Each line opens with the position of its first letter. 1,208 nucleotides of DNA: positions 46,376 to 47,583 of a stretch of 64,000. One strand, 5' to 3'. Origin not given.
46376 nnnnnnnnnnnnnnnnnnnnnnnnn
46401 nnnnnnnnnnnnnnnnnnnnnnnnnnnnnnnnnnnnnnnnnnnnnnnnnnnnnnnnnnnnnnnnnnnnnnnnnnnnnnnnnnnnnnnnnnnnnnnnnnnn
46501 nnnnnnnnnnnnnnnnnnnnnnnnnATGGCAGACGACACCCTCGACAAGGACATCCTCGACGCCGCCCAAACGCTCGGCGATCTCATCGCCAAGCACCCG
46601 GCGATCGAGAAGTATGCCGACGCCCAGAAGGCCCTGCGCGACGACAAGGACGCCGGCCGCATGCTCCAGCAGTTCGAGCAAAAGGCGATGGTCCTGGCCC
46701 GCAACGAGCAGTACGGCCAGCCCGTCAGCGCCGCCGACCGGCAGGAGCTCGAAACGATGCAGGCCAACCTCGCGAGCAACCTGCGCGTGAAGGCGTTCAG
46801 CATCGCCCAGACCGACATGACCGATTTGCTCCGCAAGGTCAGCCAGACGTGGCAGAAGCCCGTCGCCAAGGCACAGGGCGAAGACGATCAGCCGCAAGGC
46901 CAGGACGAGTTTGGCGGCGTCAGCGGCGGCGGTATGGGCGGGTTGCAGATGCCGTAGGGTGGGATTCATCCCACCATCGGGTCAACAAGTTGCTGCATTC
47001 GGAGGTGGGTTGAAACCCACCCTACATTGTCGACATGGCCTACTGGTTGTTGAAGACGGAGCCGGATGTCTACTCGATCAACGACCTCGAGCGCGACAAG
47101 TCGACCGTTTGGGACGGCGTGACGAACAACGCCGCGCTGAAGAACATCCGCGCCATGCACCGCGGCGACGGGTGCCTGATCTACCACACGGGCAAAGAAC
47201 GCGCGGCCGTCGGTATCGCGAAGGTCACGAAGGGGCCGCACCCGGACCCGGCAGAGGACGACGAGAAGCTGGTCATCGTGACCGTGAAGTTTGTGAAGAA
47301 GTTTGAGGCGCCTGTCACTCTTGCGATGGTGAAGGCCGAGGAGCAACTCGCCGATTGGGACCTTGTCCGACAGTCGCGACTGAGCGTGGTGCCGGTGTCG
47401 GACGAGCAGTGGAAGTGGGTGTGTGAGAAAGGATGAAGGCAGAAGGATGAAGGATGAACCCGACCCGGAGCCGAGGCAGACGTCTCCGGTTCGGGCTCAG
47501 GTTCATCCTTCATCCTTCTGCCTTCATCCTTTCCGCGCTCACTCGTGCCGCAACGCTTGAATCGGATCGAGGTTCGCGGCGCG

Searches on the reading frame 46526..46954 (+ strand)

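Call 56: search_protein_families(library=pfam, proteins=[window:46526-46954:+], max_evalue=0.00001)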
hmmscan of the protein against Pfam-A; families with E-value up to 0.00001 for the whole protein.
window:46526-46954:+ (143 aa): 1 family
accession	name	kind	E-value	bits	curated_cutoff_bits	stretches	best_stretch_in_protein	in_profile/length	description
PF06133.16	Com_YlbF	-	7.8e-18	65.3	23.9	1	10-113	1-104/105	Control of competence regulator ComK, YlbF/YmcA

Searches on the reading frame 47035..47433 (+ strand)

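Call 56: search_protein_families(library=pfam, proteins=[window:47035-47433:+], max_evalue=0.00001)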
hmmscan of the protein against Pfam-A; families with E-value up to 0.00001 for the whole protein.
window:47035-47433:+ (133 aa): 1 family
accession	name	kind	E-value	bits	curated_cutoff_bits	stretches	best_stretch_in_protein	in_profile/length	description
PF01878.24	EVE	-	2.5e-43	148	23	1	2-131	1-144/145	EVE domain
